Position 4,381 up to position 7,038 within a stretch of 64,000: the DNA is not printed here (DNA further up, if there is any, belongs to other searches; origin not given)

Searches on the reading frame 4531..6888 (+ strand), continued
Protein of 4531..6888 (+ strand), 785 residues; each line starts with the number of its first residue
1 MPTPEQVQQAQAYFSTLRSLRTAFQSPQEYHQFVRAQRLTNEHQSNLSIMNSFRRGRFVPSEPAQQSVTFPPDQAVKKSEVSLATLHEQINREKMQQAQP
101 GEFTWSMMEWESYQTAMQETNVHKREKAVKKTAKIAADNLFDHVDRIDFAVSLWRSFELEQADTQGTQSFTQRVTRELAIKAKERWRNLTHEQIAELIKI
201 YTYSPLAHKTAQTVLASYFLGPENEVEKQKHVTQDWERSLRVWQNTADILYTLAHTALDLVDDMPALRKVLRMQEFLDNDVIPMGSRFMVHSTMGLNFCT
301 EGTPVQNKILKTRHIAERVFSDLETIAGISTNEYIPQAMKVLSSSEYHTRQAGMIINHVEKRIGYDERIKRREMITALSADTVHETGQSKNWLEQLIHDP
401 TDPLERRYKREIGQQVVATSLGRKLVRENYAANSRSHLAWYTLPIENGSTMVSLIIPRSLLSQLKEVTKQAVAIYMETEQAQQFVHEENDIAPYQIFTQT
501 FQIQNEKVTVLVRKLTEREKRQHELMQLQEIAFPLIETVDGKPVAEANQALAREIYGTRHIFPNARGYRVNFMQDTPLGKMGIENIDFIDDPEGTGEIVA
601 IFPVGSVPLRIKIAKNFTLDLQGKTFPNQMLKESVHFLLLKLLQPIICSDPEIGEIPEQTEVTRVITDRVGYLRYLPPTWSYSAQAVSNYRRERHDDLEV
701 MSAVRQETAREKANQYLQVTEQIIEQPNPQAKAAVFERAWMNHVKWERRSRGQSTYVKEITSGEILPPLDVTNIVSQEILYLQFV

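Call 34: predict_structure(protein=window:4531-6888:+)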
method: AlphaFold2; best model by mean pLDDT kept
length: 785 residues; sequences in the alignment: 1
mean_pLDDT: 35.3   pTM: 0.21
mean pLDDT of the five models: 35.3, 32.5, 30.0, 28.6, 27.0
residues with pLDDT >= 90: 0; 70-90: 0; 50-70: 19; < 50: 766
segments of 3 or more residues with pLDDT < 50: 1-118, 120-126, 128-130, 132-585, 603-720, 722-785
pLDDT, mean of each block of 10 residues (from residue 1): 41 37 40 38 33 31 30 33 34 35 40 45 47 43 36 34 38 39 37 36 34 36 35 35 35 36 34 31 30 30 28 33 35 37 36 33 36 35 40 44 40 38 38 31 30 31 32 26 30 28 26 32 32 34 37 32 40 42 49 52 46 38 34 36 33 32 31 26 25 29 35 42 42 43 35 27 29 27 25
secondary structure, 60 per line:
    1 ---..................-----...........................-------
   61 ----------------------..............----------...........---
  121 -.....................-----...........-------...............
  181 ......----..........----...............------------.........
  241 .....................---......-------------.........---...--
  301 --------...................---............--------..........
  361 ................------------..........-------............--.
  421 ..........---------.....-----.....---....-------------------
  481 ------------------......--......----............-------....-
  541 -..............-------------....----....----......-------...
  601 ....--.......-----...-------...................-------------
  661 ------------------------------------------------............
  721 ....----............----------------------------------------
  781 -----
elements in order (helices of 4 or more, strands of 3 or more residues): H4-21 H27-53 H83-96 H107-117 H122-142 H148-158 H166-186 H191-200 H205-219 H232-261 H265-270 H284-292 H309-327 H331-342 H351-376 H389-398 H406-417 H420-430 E440-444 E450-454 H458-461 E499-504 E507-512 H517-528 E536-539 H544-555 E569-572 H577-580 E585-590 E598-604 E607-613 E619-621 H629-647 H709-724 H729-740

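Call 37: find_encoding_contigs(protein=P0019, flank=10000)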
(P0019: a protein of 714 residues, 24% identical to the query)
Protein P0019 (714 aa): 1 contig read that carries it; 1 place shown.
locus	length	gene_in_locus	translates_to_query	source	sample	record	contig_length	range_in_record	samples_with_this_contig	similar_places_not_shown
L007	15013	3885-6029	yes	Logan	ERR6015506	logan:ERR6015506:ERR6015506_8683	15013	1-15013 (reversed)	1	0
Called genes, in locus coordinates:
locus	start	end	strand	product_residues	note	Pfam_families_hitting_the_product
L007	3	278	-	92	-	?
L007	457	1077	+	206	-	-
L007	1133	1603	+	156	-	-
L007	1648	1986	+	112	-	PF04020:Phage_holin_4_2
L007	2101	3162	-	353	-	PF00704:Glyco_hydro_18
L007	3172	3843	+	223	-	PF00300:His_Phos_1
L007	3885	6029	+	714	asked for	-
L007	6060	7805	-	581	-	PF09972:DUF2207, PF20990:DUF2207_C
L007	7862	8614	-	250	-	PF04402:SIMPL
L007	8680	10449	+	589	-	PF00664:ABC_membrane, PF00005:ABC_tran, PF02463:SMC_N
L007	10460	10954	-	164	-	-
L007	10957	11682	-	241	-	-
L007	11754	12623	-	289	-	PF12705:PDDEXK_1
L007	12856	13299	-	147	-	-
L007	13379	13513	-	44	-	-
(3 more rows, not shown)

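Call 38: find_encoding_contigs(protein=P0014, flank=10000)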
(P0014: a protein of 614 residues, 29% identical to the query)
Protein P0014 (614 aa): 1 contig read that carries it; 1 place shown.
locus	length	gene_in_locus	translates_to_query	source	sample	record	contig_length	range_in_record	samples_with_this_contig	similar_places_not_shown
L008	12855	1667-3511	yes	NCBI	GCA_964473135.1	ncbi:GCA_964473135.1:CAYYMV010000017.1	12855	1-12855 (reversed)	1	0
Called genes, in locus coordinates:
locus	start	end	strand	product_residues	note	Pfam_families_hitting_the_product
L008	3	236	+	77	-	?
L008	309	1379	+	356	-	PF06723:MreB_Mbl, PF00022:Actin (faint), PF00012:HSP70, PF11104:PilM_2 (faint), PF14450:FtsA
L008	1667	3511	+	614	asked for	-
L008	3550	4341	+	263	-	PF04085:MreC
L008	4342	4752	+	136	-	-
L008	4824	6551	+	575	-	PF03717:PBP_dimer, PF00905:Transpeptidase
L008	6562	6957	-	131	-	PF02661:Fic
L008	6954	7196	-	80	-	PF04014:MazE_antitoxin (weak)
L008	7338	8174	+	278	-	-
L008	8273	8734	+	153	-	-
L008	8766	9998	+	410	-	PF02481:DNA_processg_A, PF17782:WHD_DprA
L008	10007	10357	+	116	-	PF05973:Gp49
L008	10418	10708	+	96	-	PF12844:HTH_19 (weak), PF13560:HTH_31, PF01381:HTH_3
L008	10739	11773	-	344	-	-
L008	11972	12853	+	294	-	?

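Call 41: find_related_loci(query=A3, collection=genome_contigs, flank=8000)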
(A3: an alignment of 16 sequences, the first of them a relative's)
Query A3 (677 aa) in genome_contigs; peptide patterns used: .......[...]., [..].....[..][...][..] (x = any residue, [..] = any of these).
46 stretches matched a pattern; 3 encode a relative of the query (tblastn E <= 1e-3); 3 distinct loci.
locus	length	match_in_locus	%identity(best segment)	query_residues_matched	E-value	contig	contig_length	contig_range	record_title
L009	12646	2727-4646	52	35-677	0e+0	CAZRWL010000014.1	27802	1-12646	MAG TPA_asm: uncultured Gammaproteobacteria bacterium isolate SRP269290_co1_1073 genome assembly, contig: NODE_1894_leng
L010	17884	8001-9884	25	31-671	7e-57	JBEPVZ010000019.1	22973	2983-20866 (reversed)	MAG: Candidatus Daviesbacteria bacterium isolate 22E.vamb.044 NODE_1850_length_22973_cov_6.403613, whole genome shotgun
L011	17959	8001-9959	33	8-676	3e-85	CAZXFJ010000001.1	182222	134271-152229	MAG TPA_asm: uncultured Gammaproteobacteria bacterium isolate SRP292972_co1_15 genome assembly, contig: NODE_108_length_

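Call 45: search_protein_families(library=pfam, proteins=[L011:6475-7752:-, L011:5618-6478:-, L011:4632-5618:-, L011:2977-4632:-, L011:10106-11263:+, L011:11703-12593:+, L011:13133-16045:-, L010:6861-7787:+, L010:4501-6243:+, L010:10241-11593:+], max_evalue=0.0001)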
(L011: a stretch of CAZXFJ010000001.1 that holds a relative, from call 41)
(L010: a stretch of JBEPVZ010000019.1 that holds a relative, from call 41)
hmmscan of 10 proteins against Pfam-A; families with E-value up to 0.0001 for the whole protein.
L011:6475-7752:- (425 aa): 2 families
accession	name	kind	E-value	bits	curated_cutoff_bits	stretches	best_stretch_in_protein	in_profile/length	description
PF13660.11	DUF4147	-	6.4e-71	239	23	1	18-241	2-224/234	Domain of unknown function (DUF4147)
PF05161.18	MOFRL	-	7.4e-25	87.7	28.3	1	316-418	2-106/106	MOFRL family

L011:5618-6478:- (286 aa): 4 families
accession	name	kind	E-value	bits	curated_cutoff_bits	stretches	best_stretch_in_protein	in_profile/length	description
PF00456.26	Transketolase_N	-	3.4e-63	214.1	22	1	20-271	9-271/334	Transketolase, thiamine diphosphate binding domain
PF13292.11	DXP_synthase_N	-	4e-12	46.4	21.2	1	11-188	16-176/274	1-deoxy-D-xylulose-5-phosphate synthase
PF00676.26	E1_dh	-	2.5e-05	23.8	22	1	116-231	95-209/300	Dehydrogenase E1 component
PF02775.26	TPP_enzyme_C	-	5.7e-05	23.4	21.9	1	118-185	24-84/151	Thiamine pyrophosphate enzyme, C-terminal TPP binding domain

L011:4632-5618:- (328 aa): 3 families
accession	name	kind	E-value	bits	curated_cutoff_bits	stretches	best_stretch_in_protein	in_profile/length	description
PF02779.29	Transket_pyr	-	6e-37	127.4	27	1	21-182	4-171/174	Transketolase, pyrimidine binding domain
PF02780.25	Transketolase_C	-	1.2e-26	93.5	25.9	1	203-317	7-124/124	Transketolase, C-terminal domain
PF22613.1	Transketolase_C_1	-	2.3e-06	28.2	27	1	204-312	10-112/113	Transketolase-like TK C-terminal domain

L011:2977-4632:- (551 aa): 2 families
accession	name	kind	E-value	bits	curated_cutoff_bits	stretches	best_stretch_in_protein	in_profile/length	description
PF02913.24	FAD-oxidase_C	-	8.1e-40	137.5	21.2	1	295-534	31-247/248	FAD linked oxidases, C-terminal domain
PF01565.28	FAD_binding_4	-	1.5e-22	80.3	26.4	1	38-174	1-134/139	FAD binding domain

L011:10106-11263:+ (385 aa): 4 families
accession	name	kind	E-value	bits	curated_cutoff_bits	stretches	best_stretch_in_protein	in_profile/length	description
PF01966.28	HD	-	4.3e-18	66.1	22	1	204-290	3-112/116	HD domain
PF12072.13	RNase_Y_N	-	2.8e-11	43.6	32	1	5-71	134-200/201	RNase Y N-terminal region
PF08668.18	HDOD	-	1.6e-07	31.4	22.9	0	201-240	94-134/196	HDOD domain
PF00013.35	KH_1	-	7.6e-05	22.8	21.5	0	87-121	9-50/66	KH domain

L011:11703-12593:+ (296 aa): 2 families
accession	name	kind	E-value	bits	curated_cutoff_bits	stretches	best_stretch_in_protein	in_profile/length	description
PF01715.23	IPPT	-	1.2e-49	169.6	23.6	1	37-270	1-243/243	IPP transferase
PF01745.22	IPT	-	5.4e-06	26.4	20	1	5-53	4-52/233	Isopentenyl transferase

L011:13133-16045:- (970 aa): 8 families
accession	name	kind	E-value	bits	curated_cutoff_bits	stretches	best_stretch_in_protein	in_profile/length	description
PF00580.27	UvrD-helicase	-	2.4e-78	264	23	1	5-289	1-271/271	UvrD/REP helicase N-terminal domain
PF13361.12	UvrD_C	-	1.3e-57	196.2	25.6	1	294-659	1-348/350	UvrD-like helicase C-terminal domain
PF12705.13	PDDEXK_1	-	4.7e-35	122.1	22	1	726-968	1-247/247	PD-(D/E)XK nuclease superfamily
PF13245.12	AAA_19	-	1.8e-21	77.2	25.1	1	9-272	1-132/134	AAA domain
PF13538.12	UvrD_C_2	-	4.4e-12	46.1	27.4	0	585-610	4-29/52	UvrD-like helicase C-terminal domain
PF13604.12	AAA_30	-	5.8e-08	33.1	27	0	5-70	2-67/191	AAA domain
PF01930.23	Cas_Cas4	-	1.1e-05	26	22.7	1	853-967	54-158/160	Domain of unknown function DUF83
PF01443.25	Viral_helicase1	-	2.2e-05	24.8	21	0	22-71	3-49/228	Viral superfamily 1 RNA helicase core domain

L010:6861-7787:+ (308 aa): 1 family
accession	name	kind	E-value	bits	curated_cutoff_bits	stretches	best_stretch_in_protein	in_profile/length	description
PF01435.24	Peptidase_M48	-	6e-34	117.9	20.3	1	85-304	3-185/186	Peptidase family M48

L010:4501-6243:+ (580 aa): 5 families
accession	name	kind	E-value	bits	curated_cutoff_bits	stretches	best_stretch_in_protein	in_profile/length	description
PF14791.11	DNA_pol_B_thumb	-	3.3e-19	68.9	25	1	254-315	2-63/63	DNA polymerase beta thumb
PF14716.13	HHH_8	-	1.3e-14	54.8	30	1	4-77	2-72/73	Helix-hairpin-helix domain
PF02811.25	PHP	-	9.3e-09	36.3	26.4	1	340-508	1-162/164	PHP domain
PF10391.15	DNA_pol_lambd_f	-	3.3e-06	27.2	29.8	1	95-128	3-35/51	Fingers domain of DNA polymerase lambda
PF14520.12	HHH_5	-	1.1e-05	26.3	27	0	94-146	3-55/57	Helix-hairpin-helix domain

L010:10241-11593:+ (450 aa): 1 family
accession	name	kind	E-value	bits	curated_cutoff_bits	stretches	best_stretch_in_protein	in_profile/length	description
PF01425.27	Amidase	-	9.7e-132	440.6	27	1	54-431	48-445/445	Amidase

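Call 46: search_protein_families(library=pfam, proteins=[L009:1311-2450:+, L009:4688-5479:+, L009:5480-5896:+, L009:5935-7659:+, L009:894-1256:+, L010:11590-12912:+, L010:6240-6785:+, L010:3763-4488:+, L010:2238-3749:+, L010:1012-2241:+], max_evalue=0.0001)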
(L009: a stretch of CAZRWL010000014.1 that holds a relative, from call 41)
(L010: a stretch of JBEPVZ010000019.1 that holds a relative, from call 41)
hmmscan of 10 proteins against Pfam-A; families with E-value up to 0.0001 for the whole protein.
L009:1311-2450:+ (379 aa): 5 families
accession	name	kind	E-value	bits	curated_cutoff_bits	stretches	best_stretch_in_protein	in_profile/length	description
PF06723.19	MreB_Mbl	-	4.5e-124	414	27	1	17-365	2-321/327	MreB/Mbl protein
PF00012.26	HSP70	-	3e-12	46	20.6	1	116-341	136-350/599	Hsp70 protein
PF14450.12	FtsA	-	6.3e-10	39.9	31.8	1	169-350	2-112/127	Cell division protein FtsA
PF00022.25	Actin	-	1.7e-05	24.1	27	0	42-211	31-190/410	Actin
PF11104.14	PilM_2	-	5.1e-05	22.8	27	0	288-348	246-305/340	Type IV pilus assembly protein PilM;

L009:4688-5479:+ (263 aa): 1 family
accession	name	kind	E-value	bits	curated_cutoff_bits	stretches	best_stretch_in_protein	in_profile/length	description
PF04085.20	MreC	-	1.1e-28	100.3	28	1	122-259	10-146/147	Rod shape-determining protein MreC, barrel core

L009:5480-5896:+ (138 aa): 0 families

L009:5935-7659:+ (574 aa): 2 families
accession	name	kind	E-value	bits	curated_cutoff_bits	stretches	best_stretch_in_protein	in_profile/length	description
PF00905.27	Transpeptidase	-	6.1e-56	190.2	22.1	1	234-569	3-299/299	Penicillin binding protein transpeptidase domain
PF03717.20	PBP_dimer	-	3.4e-30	106.2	24.4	1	123-200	102-179/180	Penicillin-binding Protein dimerisation domain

L009:894-1256:+ (120 aa): 1 family
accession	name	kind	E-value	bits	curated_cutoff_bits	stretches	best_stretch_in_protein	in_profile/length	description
PF05635.17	23S_rRNA_IVP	-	1.5e-15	57.7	33.8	1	9-110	4-104/106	23S rRNA-intervening sequence protein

L010:11590-12912:+ (440 aa): 2 families
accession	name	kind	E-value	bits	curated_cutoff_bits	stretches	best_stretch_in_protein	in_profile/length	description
PF02934.20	GatB_N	-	1.1e-112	376.2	23.4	1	6-288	2-276/277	GatB/GatE catalytic domain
PF02637.23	GatB_Yqey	-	2.2e-13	50.7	27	1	365-436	75-147/148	GatB domain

L010:6240-6785:+ (181 aa): 1 family
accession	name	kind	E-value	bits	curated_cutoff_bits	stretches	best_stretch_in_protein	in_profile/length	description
PF04011.17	LemA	-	2.2e-60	203.2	26.2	1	33-181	1-149/149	LemA family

L010:3763-4488:+ (241 aa): 2 families
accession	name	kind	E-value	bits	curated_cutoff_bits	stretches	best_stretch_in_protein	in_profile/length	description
PF08241.18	Methyltransf_11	-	7.5e-07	30.1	21.2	1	75-122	48-95/95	Methyltransferase domain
PF13489.12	Methyltransf_23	-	1.7e-05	25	27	1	39-127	21-121/164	Methyltransferase domain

L010:2238-3749:+ (503 aa): 0 families

L010:1012-2241:+ (409 aa): 3 families
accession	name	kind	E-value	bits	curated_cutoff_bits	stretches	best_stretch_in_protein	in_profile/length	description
PF00535.33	Glycos_transf_2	-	6.4e-23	82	23.3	1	175-335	1-162/168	Glycosyl transferase family 2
PF10111.15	Glyco_tranf_2_2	-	8.6e-09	35.7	27.3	1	175-293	1-122/276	Glycosyltransferase like family 2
PF13641.12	Glyco_tranf_2_3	-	4.8e-05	23.9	27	1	174-339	3-172/230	Glycosyltransferase like family 2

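Call 51: predict_structure(alignment_id=A2)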
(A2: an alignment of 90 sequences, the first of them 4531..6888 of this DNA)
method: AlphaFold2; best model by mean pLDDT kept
length: 785 residues; sequences in the alignment: 90
mean_pLDDT: 89.1   pTM: 0.85
mean pLDDT of the five models: 89.1, 87.9, 87.6, 87.5, 86.8
residues with pLDDT >= 90: 593; 70-90: 124; 50-70: 35; < 50: 33
segments of 3 or more residues with pLDDT < 50: 58-83
pLDDT, mean of each block of 10 residues (from residue 1): 92 97 96 97 97 68 35 38 50 53 92 97 97 98 97 95 84 98 98 98 96 98 94 88 97 98 95 95 95 92 94 95 91 86 92 93 95 86 56 87 95 94 89 82 85 94 92 93 82 84 95 94 92 90 93 96 95 93 95 95 93 96 93 96 93 59 80 95 96 94 96 95 90 91 95 95 86 88 75
secondary structure, 60 per line:
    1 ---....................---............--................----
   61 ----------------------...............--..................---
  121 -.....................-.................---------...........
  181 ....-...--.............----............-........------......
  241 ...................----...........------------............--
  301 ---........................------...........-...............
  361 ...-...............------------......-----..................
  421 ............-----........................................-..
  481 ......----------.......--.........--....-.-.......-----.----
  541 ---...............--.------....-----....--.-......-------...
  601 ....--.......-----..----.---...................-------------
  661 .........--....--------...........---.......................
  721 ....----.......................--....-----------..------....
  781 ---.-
elements in order (helices of 4 or more, strands of 3 or more residues): H4-23 H27-38 H41-56 H83-97 H100-117 H122-142 H144-160 H170-184 H191-203 H208-219 H221-228 H235-259 H264-274 H287-298 H304-327 H334-344 H346-363 H365-379 H392-397 H403-432 E438-445 H446-449 E450-457 H458-477 H479-486 E497-503 E506-514 H517-520 H524-530 H544-558 E568-571 H577-580 E585-590 E598-604 E607-613 H629-647 H661-669 E672-675 H684-694 H698-724 H729-751 E754-757 H777-780
